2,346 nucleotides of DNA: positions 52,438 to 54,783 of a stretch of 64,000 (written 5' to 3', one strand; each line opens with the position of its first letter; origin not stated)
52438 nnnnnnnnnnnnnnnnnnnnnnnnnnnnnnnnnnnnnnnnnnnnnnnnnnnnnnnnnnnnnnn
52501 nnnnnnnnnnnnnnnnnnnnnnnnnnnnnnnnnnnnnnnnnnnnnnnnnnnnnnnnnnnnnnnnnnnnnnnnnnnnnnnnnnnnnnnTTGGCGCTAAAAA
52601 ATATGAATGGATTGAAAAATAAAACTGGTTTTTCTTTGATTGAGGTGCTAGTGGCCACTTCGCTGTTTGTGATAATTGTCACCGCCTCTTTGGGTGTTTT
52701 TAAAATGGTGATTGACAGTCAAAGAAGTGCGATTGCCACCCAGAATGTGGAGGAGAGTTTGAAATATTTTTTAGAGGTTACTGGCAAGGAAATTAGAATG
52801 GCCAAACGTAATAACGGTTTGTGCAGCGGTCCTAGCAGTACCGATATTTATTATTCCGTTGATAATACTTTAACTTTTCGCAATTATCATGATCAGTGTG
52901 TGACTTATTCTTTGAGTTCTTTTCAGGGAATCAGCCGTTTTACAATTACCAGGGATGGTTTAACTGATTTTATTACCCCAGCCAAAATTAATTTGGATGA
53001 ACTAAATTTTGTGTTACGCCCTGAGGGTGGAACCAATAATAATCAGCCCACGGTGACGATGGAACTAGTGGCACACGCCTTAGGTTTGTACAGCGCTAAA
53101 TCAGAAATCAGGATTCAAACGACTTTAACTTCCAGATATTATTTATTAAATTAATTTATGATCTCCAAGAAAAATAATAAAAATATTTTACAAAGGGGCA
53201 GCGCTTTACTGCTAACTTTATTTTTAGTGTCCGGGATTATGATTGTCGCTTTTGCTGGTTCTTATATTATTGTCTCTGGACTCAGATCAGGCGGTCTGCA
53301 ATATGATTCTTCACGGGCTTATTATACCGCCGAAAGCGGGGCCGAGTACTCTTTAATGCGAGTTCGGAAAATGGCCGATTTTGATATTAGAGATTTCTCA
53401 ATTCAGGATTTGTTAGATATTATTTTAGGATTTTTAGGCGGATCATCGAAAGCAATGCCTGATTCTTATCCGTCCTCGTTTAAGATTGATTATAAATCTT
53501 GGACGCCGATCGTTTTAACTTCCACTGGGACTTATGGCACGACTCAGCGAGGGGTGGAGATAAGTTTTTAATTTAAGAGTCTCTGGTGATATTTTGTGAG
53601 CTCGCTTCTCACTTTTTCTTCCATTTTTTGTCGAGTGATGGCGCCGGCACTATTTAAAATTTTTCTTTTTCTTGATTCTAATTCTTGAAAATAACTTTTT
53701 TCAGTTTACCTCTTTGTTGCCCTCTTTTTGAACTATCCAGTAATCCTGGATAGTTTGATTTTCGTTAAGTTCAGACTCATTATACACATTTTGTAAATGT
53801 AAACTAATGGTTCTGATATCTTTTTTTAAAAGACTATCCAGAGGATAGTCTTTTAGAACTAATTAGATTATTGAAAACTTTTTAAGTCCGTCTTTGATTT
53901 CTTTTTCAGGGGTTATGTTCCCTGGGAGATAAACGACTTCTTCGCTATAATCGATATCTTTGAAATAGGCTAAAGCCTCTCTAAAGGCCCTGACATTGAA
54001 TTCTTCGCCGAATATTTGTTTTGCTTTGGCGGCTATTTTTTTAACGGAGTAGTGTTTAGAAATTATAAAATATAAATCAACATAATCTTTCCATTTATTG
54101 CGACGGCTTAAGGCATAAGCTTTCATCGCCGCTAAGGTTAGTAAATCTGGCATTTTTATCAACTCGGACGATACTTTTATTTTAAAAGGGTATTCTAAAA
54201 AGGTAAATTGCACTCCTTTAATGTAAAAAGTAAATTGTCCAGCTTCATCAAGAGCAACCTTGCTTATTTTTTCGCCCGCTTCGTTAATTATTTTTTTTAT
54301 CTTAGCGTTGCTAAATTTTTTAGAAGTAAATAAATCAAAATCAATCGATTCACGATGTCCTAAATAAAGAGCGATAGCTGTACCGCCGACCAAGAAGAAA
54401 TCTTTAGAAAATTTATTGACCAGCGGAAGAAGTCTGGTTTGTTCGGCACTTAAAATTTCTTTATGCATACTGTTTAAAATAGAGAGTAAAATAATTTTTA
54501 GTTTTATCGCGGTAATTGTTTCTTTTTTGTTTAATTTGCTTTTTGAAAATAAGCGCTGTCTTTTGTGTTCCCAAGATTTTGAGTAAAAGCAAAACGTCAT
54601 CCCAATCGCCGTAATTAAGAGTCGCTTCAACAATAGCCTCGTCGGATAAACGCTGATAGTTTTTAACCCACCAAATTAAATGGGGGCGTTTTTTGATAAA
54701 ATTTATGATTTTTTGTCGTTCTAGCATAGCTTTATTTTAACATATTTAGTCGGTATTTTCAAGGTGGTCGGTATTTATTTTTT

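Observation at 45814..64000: Direct repeat of at least 5.5 kb with a 12,680-bp offset, duplicating half of the pilus locus; no differences found where compared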

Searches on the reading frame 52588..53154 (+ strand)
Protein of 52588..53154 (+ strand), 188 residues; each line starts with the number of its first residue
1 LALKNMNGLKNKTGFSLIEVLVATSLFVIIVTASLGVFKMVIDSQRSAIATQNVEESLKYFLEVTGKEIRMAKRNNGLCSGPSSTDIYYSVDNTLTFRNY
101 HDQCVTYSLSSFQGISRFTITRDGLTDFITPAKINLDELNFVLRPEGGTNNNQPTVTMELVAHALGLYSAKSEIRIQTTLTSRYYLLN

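Call 11: search_protein_families(library=pfam, proteins=[window:52588-53154:+], max_evalue=0.01)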
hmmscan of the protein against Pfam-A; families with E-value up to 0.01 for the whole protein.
window:52588-53154:+ (188 aa): 1 family
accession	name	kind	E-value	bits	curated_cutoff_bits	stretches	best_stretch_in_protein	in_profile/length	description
PF07963.17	N_methyl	-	1.1e-05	25.2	21.2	1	10-34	2-26/27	Prokaryotic N-terminal methylation motif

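Call 31: find_encoding_contigs(protein=window:52603-53154:+, flank=10000, max_places=10)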
Protein window:52603-53154:+ (183 aa): 2 contigs read that carry it; 1 place shown.
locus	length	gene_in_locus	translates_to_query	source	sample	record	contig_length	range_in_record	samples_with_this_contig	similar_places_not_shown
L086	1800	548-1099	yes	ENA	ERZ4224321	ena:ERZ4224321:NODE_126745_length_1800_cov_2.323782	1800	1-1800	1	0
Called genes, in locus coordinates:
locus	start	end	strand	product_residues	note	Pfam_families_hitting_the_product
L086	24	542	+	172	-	-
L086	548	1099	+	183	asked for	PF07963:N_methyl (weak)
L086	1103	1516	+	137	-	-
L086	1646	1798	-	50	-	?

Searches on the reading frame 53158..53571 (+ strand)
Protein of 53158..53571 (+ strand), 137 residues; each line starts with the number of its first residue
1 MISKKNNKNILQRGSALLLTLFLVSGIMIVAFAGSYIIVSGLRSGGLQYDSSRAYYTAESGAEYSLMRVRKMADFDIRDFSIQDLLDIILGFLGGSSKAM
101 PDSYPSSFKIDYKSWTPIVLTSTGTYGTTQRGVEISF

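Call 11: search_protein_families(library=pfam, proteins=[window:53158-53571:+], max_evalue=0.01)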
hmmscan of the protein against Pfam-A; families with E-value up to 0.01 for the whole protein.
window:53158-53571:+ (137 aa): 0 families

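Call 32: find_encoding_contigs(protein=window:53158-53571:+, flank=10000, max_places=10)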
Protein window:53158-53571:+ (137 aa): 2 contigs read that carry it; 1 place shown.
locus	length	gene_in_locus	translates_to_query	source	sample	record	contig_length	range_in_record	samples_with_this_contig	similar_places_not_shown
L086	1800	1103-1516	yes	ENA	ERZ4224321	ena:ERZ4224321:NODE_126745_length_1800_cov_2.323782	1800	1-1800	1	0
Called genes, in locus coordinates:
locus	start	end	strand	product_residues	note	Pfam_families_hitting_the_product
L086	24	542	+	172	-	-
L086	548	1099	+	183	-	PF07963:N_methyl (weak)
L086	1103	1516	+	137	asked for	-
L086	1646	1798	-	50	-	?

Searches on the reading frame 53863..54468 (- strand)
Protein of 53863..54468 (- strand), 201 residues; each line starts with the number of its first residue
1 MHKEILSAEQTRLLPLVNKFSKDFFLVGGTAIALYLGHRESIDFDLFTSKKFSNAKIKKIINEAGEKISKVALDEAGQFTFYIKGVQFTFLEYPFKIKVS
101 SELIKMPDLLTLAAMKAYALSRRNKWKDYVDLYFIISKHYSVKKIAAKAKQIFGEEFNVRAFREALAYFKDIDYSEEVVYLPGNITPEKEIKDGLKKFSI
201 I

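Call 33: find_encoding_contigs(protein=window:53863-54468:-, flank=10000, max_places=10)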
Protein window:53863-54468:- (201 aa): no gene with exactly this product is on record in the collection.

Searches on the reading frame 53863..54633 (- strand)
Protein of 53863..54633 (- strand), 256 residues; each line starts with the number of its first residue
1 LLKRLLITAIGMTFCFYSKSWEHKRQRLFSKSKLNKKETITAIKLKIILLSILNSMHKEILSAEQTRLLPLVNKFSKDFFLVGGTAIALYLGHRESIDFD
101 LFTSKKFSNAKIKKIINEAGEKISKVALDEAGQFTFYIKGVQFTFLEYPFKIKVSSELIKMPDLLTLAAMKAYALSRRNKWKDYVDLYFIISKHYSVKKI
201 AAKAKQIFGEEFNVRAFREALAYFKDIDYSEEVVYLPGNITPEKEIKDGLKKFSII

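Call 11: search_protein_families(library=pfam, proteins=[window:53863-54633:-], max_evalue=0.01)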
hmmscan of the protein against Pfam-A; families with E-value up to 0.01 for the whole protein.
window:53863-54633:- (256 aa): 1 family
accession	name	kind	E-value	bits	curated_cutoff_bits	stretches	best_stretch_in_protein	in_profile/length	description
PF08843.17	AbiEii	-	7.6e-16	59.2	22.5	1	74-212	10-190/238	Nucleotidyl transferase AbiEii toxin, Type IV TA system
